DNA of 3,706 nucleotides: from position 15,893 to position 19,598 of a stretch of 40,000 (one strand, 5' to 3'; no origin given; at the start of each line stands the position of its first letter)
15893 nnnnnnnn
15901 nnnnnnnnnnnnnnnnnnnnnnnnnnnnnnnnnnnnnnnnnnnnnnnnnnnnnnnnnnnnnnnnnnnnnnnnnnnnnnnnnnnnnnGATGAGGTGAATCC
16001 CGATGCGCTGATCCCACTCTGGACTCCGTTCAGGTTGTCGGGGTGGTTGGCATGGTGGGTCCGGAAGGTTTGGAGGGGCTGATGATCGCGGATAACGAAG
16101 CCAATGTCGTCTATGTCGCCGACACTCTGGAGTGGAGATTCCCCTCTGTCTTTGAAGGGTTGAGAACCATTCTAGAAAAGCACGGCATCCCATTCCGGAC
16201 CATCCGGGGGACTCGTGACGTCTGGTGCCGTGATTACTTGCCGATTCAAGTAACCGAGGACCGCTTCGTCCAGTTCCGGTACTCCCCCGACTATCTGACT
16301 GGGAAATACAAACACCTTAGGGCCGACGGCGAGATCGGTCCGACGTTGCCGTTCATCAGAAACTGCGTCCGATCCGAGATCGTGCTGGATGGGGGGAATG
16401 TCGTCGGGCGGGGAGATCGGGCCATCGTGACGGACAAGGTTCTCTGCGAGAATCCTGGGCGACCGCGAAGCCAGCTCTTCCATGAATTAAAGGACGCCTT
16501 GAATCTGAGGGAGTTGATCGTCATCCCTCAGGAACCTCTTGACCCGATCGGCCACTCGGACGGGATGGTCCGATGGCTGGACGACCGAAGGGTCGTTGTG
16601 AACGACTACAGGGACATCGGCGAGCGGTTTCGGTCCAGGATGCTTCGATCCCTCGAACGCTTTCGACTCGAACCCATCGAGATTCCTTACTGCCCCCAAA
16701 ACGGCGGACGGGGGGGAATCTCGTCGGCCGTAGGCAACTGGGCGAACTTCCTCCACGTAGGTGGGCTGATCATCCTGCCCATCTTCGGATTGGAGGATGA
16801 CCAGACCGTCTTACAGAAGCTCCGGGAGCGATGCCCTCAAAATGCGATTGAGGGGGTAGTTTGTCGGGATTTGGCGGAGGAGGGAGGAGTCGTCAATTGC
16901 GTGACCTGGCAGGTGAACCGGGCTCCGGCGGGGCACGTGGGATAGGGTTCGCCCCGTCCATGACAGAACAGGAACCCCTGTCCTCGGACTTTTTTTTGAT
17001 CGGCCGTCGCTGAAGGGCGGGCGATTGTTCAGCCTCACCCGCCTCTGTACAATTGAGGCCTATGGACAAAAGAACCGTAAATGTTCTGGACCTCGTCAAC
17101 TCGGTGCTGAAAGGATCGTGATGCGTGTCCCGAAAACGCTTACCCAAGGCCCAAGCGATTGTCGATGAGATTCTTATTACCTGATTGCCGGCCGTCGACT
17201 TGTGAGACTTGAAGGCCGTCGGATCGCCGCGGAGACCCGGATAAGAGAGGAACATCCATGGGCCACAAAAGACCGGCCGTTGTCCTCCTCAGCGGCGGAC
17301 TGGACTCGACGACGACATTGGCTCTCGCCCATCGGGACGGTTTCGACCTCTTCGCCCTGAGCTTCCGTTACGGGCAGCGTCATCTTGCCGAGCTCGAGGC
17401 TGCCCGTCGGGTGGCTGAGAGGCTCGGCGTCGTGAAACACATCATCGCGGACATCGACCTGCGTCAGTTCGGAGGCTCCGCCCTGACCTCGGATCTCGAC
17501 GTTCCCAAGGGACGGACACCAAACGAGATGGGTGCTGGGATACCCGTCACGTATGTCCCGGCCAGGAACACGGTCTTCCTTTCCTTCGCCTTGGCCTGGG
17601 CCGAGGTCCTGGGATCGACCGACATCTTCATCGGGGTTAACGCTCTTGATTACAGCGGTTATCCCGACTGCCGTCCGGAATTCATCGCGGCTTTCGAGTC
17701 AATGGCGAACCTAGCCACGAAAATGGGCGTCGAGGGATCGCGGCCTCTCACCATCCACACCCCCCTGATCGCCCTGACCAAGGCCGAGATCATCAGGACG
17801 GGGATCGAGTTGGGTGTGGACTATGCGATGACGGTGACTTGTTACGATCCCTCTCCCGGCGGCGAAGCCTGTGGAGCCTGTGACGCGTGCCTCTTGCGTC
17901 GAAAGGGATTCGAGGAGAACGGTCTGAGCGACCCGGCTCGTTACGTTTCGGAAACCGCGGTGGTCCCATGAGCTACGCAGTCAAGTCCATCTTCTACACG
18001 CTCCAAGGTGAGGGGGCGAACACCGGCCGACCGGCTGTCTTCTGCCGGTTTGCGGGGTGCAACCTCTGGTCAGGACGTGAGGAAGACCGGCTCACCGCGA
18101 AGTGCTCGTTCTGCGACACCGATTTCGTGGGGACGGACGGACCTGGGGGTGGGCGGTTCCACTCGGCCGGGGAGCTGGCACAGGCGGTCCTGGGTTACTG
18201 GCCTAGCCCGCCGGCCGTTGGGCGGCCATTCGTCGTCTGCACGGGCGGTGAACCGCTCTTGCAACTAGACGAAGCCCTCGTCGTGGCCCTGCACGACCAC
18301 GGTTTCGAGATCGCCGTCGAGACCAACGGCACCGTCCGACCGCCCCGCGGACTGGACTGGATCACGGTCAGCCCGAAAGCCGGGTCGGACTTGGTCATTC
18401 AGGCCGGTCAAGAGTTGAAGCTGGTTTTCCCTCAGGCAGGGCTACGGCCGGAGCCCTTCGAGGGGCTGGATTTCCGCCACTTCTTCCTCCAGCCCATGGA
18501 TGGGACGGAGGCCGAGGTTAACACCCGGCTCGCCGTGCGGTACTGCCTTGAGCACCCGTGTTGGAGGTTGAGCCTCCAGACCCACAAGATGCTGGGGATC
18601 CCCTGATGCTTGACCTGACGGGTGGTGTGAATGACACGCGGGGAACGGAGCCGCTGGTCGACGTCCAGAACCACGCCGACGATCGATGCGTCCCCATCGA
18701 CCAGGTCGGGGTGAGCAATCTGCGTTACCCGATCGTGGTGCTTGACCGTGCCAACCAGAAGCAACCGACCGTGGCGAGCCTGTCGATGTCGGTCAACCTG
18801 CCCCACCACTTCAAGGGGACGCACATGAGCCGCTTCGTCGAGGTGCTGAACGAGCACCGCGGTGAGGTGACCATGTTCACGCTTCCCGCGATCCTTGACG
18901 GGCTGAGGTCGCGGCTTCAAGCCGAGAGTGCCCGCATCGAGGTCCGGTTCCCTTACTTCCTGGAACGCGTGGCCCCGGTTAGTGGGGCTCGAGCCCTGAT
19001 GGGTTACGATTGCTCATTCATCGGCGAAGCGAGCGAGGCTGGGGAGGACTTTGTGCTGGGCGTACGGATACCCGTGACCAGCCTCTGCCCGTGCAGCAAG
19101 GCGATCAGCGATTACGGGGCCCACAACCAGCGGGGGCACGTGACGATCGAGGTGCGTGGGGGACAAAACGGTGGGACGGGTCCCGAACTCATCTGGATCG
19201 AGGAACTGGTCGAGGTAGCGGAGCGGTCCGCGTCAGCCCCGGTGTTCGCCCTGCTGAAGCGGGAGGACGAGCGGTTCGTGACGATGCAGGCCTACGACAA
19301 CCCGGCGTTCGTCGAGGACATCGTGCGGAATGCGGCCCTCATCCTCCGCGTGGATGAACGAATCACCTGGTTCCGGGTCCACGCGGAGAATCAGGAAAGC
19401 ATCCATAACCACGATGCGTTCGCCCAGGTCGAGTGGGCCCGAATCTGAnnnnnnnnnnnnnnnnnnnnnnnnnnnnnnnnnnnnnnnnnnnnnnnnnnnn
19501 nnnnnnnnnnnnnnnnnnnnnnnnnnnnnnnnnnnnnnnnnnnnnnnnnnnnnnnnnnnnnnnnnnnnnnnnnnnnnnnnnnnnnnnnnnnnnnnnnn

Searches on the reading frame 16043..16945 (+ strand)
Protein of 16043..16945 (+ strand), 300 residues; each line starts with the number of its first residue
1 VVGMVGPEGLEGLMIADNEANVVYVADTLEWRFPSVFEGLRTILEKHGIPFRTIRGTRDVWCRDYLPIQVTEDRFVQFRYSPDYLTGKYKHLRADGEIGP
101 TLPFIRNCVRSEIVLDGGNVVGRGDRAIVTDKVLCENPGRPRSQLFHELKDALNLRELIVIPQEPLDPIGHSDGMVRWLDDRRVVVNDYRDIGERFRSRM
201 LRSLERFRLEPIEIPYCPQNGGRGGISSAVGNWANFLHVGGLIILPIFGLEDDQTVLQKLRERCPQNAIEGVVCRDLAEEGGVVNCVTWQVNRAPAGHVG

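Call 5: search_protein_families(library=pfam, proteins=[window:16043-16945:+], max_evalue=0.01)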
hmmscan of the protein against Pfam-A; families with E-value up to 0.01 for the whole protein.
window:16043-16945:+ (300 aa): 1 family
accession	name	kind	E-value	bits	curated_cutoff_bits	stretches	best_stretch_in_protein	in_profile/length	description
PF04371.20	PAD_porph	-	5.3e-28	98.6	25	1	56-291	71-320/321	Porphyromonas-type peptidyl-arginine deiminase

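Call 8: search_protein_families(library=ncbifam, proteins=[window:16043-16945:+], max_evalue=0.01)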
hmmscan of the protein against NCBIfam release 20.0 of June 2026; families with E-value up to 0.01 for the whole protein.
window:16043-16945:+ (300 aa): 2 families
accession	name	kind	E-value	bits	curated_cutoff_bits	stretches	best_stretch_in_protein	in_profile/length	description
NF010070.0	PRK13551.1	subfamily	3.6e-11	42.5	483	1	228-292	298-362/365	agmatine deiminase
TIGR03380.1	agmatine_aguA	equivalog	6e-11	41.9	381.8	1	229-291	293-355/357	agmatine deiminase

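Call 54: search_protein_families(library=padloc, proteins=[window:16043-16945:+], max_evalue=0.01)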
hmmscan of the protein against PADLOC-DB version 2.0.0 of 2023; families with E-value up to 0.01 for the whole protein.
window:16043-16945:+ (300 aa): 0 families

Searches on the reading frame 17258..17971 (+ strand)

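Call 5: search_protein_families(library=pfam, proteins=[window:17258-17971:+], max_evalue=0.01)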
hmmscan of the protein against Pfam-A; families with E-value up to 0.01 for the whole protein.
window:17258-17971:+ (237 aa): 4 families
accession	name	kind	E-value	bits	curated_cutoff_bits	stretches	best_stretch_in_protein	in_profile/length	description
PF06508.19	QueC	-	3.9e-75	252.4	22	1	7-221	2-209/210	Queuosine biosynthesis protein QueC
PF00733.27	Asn_synthase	-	4.3e-08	33.6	21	1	4-62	17-76/354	Asparagine synthase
PF02568.20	ThiI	-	0.0006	19.9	20.5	0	6-55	5-55/197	Thiamine biosynthesis protein (ThiI)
PF00764.25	Arginosuc_synth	-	0.0009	19.8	27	1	9-66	4-61/162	Arginosuccinate synthase N-terminal HUP domain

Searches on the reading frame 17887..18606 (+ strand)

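Call 5: search_protein_families(library=pfam, proteins=[window:17887-18606:+], max_evalue=0.01)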
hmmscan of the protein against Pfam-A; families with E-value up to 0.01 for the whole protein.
window:17887-18606:+ (239 aa): 1 family
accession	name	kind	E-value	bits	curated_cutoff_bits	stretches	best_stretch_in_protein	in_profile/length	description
PF04055.27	Radical_SAM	-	1.4e-05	25.8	29.5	1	72-168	10-114/166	Radical SAM superfamily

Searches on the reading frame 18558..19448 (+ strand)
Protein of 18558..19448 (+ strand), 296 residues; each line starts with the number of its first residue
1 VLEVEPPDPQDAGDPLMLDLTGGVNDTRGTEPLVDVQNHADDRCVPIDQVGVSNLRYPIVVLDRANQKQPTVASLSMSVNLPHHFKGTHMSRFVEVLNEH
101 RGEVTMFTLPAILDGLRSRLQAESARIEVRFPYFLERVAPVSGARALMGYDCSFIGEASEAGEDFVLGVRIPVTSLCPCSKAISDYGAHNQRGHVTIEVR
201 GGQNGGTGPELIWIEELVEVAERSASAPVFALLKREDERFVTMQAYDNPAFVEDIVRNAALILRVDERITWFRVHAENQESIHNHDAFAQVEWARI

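Call 5: search_protein_families(library=pfam, proteins=[window:18558-19448:+], max_evalue=0.01)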
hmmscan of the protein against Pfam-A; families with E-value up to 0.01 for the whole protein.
window:18558-19448:+ (296 aa): 1 family
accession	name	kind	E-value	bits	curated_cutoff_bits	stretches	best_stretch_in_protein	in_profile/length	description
PF02649.19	GCHY-1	-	3.9e-93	312.2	25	1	33-289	1-260/260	Type I GTP cyclohydrolase folE2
